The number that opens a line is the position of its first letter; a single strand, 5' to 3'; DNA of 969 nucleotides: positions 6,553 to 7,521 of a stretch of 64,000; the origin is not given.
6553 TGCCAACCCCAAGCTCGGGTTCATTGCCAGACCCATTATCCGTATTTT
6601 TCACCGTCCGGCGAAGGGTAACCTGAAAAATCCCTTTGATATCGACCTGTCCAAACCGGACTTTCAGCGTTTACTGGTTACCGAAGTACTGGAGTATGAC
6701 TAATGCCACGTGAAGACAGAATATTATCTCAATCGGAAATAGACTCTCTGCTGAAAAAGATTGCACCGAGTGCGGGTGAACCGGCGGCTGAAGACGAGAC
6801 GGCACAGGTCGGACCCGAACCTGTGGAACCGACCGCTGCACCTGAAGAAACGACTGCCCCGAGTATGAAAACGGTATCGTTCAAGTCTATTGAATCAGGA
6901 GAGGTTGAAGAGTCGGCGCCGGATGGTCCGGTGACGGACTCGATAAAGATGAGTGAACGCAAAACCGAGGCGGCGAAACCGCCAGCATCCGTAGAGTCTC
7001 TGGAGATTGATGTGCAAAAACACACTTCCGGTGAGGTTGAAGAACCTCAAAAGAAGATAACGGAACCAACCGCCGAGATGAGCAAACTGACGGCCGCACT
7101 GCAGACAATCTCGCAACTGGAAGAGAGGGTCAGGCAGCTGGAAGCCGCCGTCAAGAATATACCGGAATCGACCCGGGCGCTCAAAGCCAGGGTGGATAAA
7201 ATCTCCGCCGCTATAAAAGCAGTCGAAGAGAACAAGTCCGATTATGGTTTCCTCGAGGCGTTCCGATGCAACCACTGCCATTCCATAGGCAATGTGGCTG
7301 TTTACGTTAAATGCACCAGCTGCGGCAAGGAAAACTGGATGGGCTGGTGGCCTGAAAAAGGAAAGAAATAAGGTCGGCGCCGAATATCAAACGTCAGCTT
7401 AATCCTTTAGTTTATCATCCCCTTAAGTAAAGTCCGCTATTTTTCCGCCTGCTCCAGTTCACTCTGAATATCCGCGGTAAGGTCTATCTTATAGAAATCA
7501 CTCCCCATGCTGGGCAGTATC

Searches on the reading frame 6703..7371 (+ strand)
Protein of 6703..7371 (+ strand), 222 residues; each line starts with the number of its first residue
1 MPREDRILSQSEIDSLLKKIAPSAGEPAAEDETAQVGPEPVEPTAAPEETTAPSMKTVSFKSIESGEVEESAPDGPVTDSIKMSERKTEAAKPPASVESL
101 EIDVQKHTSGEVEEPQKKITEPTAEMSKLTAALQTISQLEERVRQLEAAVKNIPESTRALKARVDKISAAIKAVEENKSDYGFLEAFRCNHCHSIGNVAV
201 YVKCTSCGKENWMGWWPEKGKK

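Call 77: search_protein_families(library=pfam, proteins=[window:6703-7371:+], max_evalue=0.01)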
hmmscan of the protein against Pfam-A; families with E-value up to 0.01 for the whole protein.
window:6703-7371:+ (222 aa): 4 families
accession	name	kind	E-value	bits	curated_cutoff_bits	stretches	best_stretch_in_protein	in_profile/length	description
PF10174.14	Cast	-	6.2e-05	21.9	29.1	1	82-180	504-597/766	RIM-binding protein of the cytomatrix active zone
PF10046.14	BLOC1_2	-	0.00067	20.4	33.4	1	115-164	46-95/96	Biogenesis of lysosome-related organelles complex-1 subunit 2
PF23991.1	DUF7310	-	0.0013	19.7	40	1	122-176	18-72/83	Coiled-coil region of unknown function (DUF7310)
PF04065.20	Not3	-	0.0083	16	25.8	0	97-184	139-219/231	Not1 N-terminal domain, CCR4-Not complex component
